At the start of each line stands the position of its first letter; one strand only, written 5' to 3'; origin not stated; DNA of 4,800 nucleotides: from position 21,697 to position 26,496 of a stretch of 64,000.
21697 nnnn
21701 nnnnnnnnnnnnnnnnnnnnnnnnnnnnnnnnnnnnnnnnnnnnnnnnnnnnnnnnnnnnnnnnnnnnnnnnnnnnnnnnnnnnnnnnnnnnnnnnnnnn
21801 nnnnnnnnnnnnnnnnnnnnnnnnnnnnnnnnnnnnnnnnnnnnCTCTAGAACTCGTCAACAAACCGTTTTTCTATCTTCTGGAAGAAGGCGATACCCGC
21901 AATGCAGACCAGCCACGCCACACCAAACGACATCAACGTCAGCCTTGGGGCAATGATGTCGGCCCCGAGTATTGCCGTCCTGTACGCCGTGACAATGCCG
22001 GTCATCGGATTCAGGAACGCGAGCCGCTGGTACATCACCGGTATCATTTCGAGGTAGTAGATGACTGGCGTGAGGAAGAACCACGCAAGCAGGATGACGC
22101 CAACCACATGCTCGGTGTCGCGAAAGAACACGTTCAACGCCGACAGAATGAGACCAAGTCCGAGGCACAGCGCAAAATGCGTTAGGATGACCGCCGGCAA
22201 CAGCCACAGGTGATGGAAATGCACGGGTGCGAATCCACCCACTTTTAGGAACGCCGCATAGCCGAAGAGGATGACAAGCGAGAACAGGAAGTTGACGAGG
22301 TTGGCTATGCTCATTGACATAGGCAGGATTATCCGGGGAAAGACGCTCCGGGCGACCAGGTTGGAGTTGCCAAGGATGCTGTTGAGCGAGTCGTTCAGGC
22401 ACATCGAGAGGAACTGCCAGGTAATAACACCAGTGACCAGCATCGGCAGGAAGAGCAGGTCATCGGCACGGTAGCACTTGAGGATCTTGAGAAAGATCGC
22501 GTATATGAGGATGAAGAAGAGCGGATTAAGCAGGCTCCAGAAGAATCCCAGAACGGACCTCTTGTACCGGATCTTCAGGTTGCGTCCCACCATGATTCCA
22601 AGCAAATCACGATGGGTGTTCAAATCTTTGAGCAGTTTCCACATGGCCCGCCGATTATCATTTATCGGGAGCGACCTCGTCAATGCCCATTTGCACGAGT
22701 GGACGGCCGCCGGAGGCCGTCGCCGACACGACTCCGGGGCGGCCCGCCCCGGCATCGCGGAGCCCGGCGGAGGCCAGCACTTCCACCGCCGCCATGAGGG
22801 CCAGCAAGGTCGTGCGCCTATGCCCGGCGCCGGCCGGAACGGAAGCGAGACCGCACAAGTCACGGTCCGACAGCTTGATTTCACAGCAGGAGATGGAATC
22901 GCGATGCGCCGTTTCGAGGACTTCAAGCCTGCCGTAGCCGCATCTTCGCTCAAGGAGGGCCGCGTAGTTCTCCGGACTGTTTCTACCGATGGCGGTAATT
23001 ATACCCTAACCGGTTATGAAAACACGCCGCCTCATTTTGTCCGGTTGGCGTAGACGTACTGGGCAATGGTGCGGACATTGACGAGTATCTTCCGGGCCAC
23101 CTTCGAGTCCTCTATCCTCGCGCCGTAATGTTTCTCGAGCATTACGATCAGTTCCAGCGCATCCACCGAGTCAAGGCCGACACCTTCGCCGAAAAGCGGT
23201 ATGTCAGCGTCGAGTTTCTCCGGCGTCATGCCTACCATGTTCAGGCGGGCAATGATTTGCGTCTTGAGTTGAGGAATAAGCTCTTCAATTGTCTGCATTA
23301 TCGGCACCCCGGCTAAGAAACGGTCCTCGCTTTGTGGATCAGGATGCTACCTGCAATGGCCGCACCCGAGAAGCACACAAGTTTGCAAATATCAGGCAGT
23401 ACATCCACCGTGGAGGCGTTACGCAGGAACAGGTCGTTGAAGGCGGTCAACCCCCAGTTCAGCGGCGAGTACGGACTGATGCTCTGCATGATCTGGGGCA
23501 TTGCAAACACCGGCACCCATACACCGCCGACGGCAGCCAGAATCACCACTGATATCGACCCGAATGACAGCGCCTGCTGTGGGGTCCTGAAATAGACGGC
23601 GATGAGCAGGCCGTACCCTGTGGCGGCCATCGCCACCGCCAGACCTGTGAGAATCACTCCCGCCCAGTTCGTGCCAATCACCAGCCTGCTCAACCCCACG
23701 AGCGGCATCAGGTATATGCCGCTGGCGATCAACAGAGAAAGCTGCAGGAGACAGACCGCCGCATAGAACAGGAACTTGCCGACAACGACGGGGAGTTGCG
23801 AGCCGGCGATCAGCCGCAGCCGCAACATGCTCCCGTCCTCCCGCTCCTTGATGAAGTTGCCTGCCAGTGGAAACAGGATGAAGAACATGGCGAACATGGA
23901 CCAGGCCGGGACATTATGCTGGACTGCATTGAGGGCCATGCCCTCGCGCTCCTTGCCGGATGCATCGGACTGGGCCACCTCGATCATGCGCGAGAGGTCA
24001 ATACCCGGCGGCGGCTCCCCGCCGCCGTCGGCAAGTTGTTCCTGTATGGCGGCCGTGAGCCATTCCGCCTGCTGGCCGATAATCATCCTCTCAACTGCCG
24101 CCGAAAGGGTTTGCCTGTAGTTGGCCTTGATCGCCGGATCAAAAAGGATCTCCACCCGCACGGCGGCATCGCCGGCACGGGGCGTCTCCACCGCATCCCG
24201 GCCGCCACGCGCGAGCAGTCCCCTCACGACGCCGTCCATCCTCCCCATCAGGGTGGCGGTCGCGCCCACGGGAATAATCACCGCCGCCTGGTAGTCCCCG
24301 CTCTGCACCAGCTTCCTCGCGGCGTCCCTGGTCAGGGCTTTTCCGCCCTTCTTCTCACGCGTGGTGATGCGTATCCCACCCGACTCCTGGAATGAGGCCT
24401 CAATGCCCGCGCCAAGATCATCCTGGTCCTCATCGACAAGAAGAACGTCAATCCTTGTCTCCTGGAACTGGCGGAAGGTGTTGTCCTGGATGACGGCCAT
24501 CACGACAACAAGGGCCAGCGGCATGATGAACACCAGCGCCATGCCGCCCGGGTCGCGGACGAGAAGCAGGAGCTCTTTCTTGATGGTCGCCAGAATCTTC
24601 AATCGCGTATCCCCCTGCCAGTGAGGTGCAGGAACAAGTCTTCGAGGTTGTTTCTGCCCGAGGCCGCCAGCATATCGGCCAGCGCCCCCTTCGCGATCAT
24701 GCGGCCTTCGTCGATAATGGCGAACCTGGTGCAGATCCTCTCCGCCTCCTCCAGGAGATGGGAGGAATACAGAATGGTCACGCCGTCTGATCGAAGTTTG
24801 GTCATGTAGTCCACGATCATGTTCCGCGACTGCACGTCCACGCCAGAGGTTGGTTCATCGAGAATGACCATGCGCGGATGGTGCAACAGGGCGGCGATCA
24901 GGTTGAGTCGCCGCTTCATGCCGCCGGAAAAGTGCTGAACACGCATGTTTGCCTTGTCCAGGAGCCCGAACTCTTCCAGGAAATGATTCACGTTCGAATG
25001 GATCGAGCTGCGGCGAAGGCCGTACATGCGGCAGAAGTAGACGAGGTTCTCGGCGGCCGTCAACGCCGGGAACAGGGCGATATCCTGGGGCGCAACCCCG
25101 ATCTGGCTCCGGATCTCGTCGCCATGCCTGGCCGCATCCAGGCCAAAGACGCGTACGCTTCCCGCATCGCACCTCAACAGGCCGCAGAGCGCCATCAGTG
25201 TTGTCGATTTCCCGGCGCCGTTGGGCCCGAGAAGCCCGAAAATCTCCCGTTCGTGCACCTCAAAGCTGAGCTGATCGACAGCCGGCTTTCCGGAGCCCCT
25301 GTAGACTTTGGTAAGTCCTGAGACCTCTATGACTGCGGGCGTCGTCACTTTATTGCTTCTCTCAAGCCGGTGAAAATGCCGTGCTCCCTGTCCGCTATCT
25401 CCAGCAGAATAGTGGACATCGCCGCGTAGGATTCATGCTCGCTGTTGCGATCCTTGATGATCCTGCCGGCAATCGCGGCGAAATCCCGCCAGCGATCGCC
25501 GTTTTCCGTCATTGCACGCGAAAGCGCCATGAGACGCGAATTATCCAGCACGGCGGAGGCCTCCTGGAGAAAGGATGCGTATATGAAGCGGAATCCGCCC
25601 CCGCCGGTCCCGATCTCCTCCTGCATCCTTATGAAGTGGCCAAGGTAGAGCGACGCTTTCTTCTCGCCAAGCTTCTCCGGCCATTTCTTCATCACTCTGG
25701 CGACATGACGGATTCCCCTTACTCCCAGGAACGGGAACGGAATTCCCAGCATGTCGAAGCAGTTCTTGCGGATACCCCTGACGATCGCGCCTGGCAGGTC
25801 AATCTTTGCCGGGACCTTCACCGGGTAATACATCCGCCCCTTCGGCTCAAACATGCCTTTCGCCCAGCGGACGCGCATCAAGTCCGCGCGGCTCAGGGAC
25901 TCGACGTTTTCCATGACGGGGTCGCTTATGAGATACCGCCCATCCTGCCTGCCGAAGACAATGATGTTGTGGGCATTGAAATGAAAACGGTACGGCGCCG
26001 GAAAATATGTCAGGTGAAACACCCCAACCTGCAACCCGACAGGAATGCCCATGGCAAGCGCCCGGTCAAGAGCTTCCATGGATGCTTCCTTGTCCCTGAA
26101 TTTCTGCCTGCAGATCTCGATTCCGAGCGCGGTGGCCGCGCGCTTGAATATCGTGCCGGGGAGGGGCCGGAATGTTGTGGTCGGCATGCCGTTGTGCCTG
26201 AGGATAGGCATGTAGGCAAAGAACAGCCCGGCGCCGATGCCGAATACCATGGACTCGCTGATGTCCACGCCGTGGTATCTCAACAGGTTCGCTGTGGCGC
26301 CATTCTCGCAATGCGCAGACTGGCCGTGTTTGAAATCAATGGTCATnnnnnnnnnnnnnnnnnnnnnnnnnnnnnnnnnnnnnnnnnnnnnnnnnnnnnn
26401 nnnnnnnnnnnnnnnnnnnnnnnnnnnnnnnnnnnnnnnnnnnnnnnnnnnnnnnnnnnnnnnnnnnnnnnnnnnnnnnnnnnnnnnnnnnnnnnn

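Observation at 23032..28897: Compact ACP / KAS-III / DarA-like / BtrH-like island with a dedicated ABC exporter: candidate dialkylresorcinol-type lipid pathway of unknown product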

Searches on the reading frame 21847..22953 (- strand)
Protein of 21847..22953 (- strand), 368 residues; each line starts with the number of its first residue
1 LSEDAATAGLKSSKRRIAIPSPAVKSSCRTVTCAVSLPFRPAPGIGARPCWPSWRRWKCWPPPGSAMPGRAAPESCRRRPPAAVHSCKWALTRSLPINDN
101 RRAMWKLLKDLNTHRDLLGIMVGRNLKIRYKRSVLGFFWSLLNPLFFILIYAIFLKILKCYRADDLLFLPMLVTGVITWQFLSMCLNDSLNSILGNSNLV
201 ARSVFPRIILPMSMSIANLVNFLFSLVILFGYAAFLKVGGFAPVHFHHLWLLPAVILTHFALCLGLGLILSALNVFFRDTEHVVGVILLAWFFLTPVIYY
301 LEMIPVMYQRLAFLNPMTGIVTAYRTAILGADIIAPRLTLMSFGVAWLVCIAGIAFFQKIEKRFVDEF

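Call 3: search_protein_families(library=pfam, proteins=[window:21847-22953:-], max_evalue=0.01)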
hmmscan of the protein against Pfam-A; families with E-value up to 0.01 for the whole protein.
window:21847-22953:- (368 aa): 1 family
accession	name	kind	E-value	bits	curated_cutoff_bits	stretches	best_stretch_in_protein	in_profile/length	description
PF01061.29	ABC2_membrane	-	1e-19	71.4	26.9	1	118-328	3-210/211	ABC-2 type transporter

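Call 4: search_protein_families(library=ncbifam, proteins=[window:21847-22953:-], max_evalue=0.01)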
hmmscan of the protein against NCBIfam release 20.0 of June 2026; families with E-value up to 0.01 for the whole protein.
window:21847-22953:- (368 aa): 3 families
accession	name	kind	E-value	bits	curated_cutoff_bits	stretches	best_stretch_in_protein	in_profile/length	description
NF050109.1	galactan_ABC_perm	equivalog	2.1e-14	53.7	380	1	103-338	9-243/272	galactan export ABC transporter permease subunit Wzm/RfbD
NF050053.1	CapPschTportKpsM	equivalog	8.7e-08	32.4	300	1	121-356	8-244/257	capsule polysaccharide transporter KpsM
NF011648.0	PRK15066.1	subfamily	0.00028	20.5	225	1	229-349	120-240/257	ABC transporter permease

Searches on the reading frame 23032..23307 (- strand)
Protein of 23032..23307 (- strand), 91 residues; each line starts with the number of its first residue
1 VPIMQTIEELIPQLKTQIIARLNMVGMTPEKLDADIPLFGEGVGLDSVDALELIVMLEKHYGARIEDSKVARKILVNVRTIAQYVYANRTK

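Call 3: search_protein_families(library=pfam, proteins=[window:23032-23307:-], max_evalue=0.01)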
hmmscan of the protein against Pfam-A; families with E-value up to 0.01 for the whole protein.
window:23032-23307:- (91 aa): 1 family
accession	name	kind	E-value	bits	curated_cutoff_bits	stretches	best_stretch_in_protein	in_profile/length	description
PF00550.31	PP-binding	-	2e-08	34.8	20.8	1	26-84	12-66/67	Phosphopantetheine attachment site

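Call 4: search_protein_families(library=ncbifam, proteins=[window:23032-23307:-], max_evalue=0.01)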
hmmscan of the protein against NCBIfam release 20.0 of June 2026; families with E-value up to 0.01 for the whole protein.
window:23032-23307:- (91 aa): 14 families
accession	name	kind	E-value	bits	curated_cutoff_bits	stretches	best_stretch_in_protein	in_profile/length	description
NF006617.0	PRK09184.1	subfamily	2.3e-18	66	70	1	3-91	7-96/96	phosphopantetheine-binding protein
NF052616.1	ACP_for_OlsHI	equivalog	2.2e-07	31.2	130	1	24-87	17-79/83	ornithine lipid biosynthesis acyl carrier protein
NF058660.1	cispen_ACP_AmcB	equivalog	1.1e-06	28.7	80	1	18-87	9-77/80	cispentacin biosynthesis acyl carrier protein AmcB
TIGR00517.1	acyl_carrier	equivalog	1.2e-06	28.3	70.45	1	28-87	19-75/77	acyl carrier protein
NF002148.0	PRK00982.1-2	subfamily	1e-05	25.3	71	1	39-86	30-75/79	acyl carrier protein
NF003757.0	PRK05350.1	equivalog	1.5e-05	25.1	65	1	25-85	19-73/83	acyl carrier protein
NF002149.0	PRK00982.1-3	equivalog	4.2e-05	23.4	106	1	25-88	16-76/78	acyl carrier protein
NF003464.0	PRK05087.1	equivalog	6.1e-05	23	68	1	14-73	3-62/78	D-alanine--poly(phosphoribitol) ligase subunit DltC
NF005798.0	PRK07639.1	equivalog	0.00012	22.4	100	1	31-86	25-79/91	petrobactin biosynthesis protein AsbD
NF002151.0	PRK00982.1-5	equivalog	0.00027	21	92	1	26-75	17-64/78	acyl carrier protein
NF005480.0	PRK07081.1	equivalog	0.0003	20.7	72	1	26-85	16-73/83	acyl carrier protein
NF002147.0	PRK00982.1-1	equivalog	0.00061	19.6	84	1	8-87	6-79/83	acyl carrier protein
NF002150.0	PRK00982.1-4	subfamily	0.00077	19.6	66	1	39-85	31-75/80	acyl carrier protein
NF040636.1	AcpM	exception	0.0092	16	146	1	24-85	17-75/93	meromycolate extension acyl carrier protein AcpM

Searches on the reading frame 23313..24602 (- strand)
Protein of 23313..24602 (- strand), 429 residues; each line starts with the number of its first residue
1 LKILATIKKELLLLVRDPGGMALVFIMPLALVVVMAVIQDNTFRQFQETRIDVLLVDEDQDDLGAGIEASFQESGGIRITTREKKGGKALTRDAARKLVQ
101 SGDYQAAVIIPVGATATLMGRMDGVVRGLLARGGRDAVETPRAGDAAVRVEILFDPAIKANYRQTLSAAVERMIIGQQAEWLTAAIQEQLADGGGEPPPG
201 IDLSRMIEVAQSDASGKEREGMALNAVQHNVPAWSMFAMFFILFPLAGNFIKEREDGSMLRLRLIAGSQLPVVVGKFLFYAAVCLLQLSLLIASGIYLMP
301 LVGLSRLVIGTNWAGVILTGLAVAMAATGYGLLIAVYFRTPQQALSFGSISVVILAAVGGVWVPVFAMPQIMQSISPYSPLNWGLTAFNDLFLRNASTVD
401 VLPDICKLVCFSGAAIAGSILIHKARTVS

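Call 3: search_protein_families(library=pfam, proteins=[window:23313-24602:-], max_evalue=0.01)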
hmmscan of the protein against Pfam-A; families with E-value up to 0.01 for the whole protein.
window:23313-24602:- (429 aa): 4 families
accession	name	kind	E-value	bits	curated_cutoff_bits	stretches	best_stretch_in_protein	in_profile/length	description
PF12698.13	ABC2_membrane_3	-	2.8e-30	106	31.6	1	23-420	6-346/347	ABC-2 family transporter protein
PF01061.29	ABC2_membrane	-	1.1e-13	51.7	26.9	1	228-391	49-209/211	ABC-2 type transporter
PF12679.13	ABC2_membrane_2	-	2.5e-07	30.7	27.2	1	6-389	3-240/283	ABC-2 family transporter protein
PF01569.27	PAP2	-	0.002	18.3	27.2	1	186-329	15-119/130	PAP2 superfamily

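Call 4: search_protein_families(library=ncbifam, proteins=[window:23313-24602:-], max_evalue=0.01)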
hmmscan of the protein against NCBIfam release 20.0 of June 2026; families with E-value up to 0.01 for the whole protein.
window:23313-24602:- (429 aa): 5 families
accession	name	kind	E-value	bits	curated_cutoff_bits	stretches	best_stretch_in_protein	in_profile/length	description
NF038293.1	permease_SagH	equivalog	1.8e-11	43.5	450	1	235-387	183-332/370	SagH family ABC transporter permease subunit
NF033858.1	ABC2_perm_RbbA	equivalog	3.6e-09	35.1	1050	1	224-422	709-903/909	ribosome-associated ATPase/putative transporter RbbA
TIGR03929.1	T7_esaA_Nterm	equivalog_domain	0.00029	20.4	122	1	23-111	4-94/193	type VII secretion protein EsaA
TIGR01247.1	drrB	subfamily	0.0025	17.6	223.05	1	250-411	70-224/236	daunorubicin resistance ABC transporter membrane protein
TIGR00955.1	3a01204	subfamily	0.0047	15.6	736.35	1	301-376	462-535/617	pigment precursor permease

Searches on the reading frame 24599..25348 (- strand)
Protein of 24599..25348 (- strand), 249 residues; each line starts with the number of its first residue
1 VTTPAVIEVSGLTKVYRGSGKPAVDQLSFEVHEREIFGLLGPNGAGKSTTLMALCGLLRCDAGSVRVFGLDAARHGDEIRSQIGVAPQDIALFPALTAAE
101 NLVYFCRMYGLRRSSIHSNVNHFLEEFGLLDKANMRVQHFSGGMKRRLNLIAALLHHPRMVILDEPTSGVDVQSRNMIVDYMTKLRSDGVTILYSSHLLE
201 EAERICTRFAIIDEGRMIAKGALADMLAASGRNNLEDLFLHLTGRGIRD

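Call 3: search_protein_families(library=pfam, proteins=[window:24599-25348:-], max_evalue=0.01)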
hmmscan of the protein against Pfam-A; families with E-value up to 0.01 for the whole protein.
window:24599-25348:- (249 aa): 9 families
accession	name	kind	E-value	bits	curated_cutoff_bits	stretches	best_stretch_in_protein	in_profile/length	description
PF00005.33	ABC_tran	-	1.6e-32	113.4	25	1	25-168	2-137/137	ABC transporter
PF13304.12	AAA_21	-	1.7e-13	51.7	27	2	123-197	221-298/304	AAA domain, putative AbiEii toxin, Type IV TA system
PF13604.12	AAA_30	-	0.00016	21.9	27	1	33-136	17-106/191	AAA domain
PF02463.25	SMC_N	-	0.00046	20.1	40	0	34-58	24-48/220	RecF/RecN/SMC N terminal domain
PF13514.12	AAA_27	-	0.00054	20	22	1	25-58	17-50/206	AAA domain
PF13476.12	AAA_23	-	0.00055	21.1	27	1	31-58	17-43/201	AAA domain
PF13555.12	AAA_29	-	0.00096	19.3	27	1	27-61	15-49/61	P-loop containing region of AAA domain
PF25199.1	nSTAND_NTPase5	-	0.0017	18.6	34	1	32-73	39-79/145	Novel STAND NTPase 5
PF07015.17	VirC1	-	0.0072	16.1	24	0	44-74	12-42/231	VirC1 protein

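Call 4: search_protein_families(library=ncbifam, proteins=[window:24599-25348:-], max_evalue=0.01)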
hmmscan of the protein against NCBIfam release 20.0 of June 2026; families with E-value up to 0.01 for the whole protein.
window:24599-25348:- (249 aa): 191 families (the best 25 are shown)
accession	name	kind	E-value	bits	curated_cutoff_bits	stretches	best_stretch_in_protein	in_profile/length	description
TIGR01188.1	drrA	subfamily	2.9e-71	240.2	312.45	1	21-228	6-213/302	daunorubicin resistance ABC transporter, ATP-binding protein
NF010060.0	PRK13537.1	equivalog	3.1e-62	210.3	521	1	4-228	13-235/314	nodulation factor ABC transporter ATP-binding protein NodI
NF010059.0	PRK13536.1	equivalog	1.2e-58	198.6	549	1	5-226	42-261/342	nodulation factor ABC transporter ATP-binding protein NodI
NF033858.1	ABC2_perm_RbbA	equivalog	4.2e-57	193.7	1050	1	5-241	265-499/909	ribosome-associated ATPase/putative transporter RbbA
TIGR03864.1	PQQ_ABC_ATP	hypoth_equivalog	2.5e-56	190.8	302.25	1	7-243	2-236/236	ABC transporter, ATP-binding subunit, PQQ-dependent alcohol dehydrogenase system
TIGR01288.1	nodI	equivalog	1.2e-54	185.4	424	1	6-222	4-218/303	nodulation factor ABC transporter ATP-binding protein NodI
TIGR03522.1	GldA_ABC_ATP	equivalog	7.9e-48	163.4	402.6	1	7-234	3-227/301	gliding motility-associated ABC transporter ATP-binding subunit GldA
TIGR01257.1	rim_protein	equivalog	2.1e-45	154.2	4012.85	1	8-222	930-1143/2272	rim ABC transporter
TIGR03740.1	galliderm_ABC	subfamily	1.4e-43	149.2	309.75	1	8-242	2-221/223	lantibiotic protection ABC transporter ATP-binding subunit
TIGR04406.1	LPS_export_lptB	equivalog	1.4e-42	145.6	240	1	7-229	2-225/239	LPS export ABC transporter ATP-binding protein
TIGR04521.1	ECF_ATPase_2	equivalog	6.4e-36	123.9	330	1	20-229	17-235/279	energy-coupling factor transporter ATPase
NF047930.1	ABC_ATP_B6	equivalog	1.6e-35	122.7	670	1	6-236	2-232/510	putative B6 ABC transporter ATP-binding protein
TIGR02673.1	FtsE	equivalog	1.6e-35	122.7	264.85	1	6-215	1-213/214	cell division ATP-binding protein FtsE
TIGR04520.1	ECF_ATPase_1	equivalog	2e-35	122.5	315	1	7-229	1-226/269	energy-coupling factor transporter ATPase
NF040840.2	tungstate_WtpC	equivalog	3.8e-34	118.5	440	1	9-228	4-220/347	tungstate ABC transporter ATP-binding protein WtpC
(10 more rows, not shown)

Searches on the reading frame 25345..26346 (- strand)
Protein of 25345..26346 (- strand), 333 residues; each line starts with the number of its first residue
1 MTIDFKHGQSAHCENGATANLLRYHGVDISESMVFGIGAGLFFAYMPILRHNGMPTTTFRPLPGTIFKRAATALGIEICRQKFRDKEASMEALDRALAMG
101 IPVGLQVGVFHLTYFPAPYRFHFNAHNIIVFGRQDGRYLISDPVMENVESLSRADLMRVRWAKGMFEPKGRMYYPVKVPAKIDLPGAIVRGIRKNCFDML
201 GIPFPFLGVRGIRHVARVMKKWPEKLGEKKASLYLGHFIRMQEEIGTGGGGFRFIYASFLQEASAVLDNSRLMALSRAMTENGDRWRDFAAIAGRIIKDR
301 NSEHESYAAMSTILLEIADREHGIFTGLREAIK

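Call 3: search_protein_families(library=pfam, proteins=[window:25345-26346:-], max_evalue=0.01)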
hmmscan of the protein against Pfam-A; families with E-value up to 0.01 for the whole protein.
window:25345-26346:- (333 aa): 2 families
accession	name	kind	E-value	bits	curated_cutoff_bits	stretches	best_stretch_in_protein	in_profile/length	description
PF16169.10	DUF4872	-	5.5e-57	192.7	28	1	155-327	2-172/173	Domain of unknown function (DUF4872)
PF14399.12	BtrH_N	-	1.6e-48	164.7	29.7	1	12-143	1-134/134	Butirosin biosynthesis protein H, N-terminal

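Call 4: search_protein_families(library=ncbifam, proteins=[window:25345-26346:-], max_evalue=0.01)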
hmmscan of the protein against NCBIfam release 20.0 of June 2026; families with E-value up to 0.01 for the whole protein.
window:25345-26346:- (333 aa): 1 family
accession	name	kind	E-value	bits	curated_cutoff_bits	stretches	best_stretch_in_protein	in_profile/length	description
NF053550.1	DarH_acyl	equivalog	2.2e-138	460.8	300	1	4-328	1-324/325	BtrH-related acyltransferase DarH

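Call 29: find_encoding_contigs(protein=window:25345-26346:-, flank=10000, max_places=6)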
Protein window:25345-26346:- (333 aa): no gene with exactly this product is on record in the collection.

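Call 30: search_solved_structures(query=window:25345-26346:-, max_evalue=1, show_alignments=1)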
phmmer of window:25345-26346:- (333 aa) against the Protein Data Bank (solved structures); distinct sequences matched with E-value up to 1: 0.
